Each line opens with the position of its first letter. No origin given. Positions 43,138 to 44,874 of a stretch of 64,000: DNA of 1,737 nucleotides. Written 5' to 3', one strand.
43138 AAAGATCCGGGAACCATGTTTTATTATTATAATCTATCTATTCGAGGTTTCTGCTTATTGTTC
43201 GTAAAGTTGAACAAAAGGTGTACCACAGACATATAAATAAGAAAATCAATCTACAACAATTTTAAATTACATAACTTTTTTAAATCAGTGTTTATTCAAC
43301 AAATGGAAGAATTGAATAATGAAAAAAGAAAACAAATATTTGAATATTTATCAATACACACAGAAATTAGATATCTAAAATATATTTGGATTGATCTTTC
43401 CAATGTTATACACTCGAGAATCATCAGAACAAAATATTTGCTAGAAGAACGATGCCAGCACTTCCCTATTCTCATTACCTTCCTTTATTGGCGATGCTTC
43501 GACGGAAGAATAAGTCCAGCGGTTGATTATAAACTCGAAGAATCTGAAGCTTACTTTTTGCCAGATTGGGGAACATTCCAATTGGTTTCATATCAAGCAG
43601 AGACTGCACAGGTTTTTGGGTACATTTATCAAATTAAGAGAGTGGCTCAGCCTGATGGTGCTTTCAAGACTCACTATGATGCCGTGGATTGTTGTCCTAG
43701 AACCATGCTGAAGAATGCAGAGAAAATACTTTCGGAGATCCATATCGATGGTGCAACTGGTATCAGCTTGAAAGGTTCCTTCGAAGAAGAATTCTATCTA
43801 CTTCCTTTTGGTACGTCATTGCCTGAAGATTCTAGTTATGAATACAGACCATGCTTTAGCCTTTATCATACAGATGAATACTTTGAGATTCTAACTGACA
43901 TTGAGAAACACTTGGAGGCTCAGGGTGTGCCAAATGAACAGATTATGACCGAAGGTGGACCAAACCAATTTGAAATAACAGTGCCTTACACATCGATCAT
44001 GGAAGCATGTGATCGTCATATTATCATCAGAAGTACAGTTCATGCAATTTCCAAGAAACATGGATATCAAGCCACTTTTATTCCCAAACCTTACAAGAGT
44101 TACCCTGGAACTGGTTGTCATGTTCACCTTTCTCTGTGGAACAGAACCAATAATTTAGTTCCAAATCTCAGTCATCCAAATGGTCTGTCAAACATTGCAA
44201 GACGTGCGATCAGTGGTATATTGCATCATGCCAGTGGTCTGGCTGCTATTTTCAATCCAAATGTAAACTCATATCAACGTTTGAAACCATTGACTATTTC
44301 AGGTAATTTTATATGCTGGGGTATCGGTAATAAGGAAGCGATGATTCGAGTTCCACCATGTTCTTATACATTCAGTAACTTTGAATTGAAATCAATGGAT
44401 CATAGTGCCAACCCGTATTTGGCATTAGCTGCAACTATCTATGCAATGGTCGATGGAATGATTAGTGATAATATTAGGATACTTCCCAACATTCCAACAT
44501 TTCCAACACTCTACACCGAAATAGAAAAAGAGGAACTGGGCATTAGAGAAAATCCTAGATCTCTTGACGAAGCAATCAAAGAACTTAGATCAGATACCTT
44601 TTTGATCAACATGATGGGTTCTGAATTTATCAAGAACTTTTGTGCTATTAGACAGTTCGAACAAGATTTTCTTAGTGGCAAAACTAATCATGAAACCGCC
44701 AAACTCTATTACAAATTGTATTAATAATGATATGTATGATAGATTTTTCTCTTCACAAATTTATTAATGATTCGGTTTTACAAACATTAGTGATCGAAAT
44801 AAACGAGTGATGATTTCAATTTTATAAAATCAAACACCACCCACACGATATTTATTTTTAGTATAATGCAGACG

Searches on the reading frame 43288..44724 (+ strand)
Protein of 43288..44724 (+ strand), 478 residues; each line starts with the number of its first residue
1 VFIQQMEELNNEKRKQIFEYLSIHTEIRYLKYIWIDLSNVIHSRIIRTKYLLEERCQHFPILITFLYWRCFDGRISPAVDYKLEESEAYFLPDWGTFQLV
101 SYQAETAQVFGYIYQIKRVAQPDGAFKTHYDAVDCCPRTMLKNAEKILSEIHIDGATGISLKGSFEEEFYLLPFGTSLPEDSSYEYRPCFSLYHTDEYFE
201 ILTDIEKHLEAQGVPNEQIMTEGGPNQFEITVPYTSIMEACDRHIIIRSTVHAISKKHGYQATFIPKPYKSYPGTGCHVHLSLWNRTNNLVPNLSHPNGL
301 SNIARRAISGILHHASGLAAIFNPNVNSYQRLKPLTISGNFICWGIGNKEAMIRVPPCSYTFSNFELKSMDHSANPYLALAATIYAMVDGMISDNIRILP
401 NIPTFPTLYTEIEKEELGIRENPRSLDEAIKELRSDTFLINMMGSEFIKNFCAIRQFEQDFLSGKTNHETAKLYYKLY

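Call 60: search_protein_families(library=pfam, proteins=[window:43288-44724:+], max_evalue=0.001)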
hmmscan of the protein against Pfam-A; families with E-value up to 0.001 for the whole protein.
window:43288-44724:+ (478 aa): 1 family
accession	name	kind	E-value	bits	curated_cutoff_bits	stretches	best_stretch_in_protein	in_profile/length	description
PF00120.29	Gln-synt_C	-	7.2e-79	265.8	24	1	135-466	2-336/344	Glutamine synthetase, catalytic domain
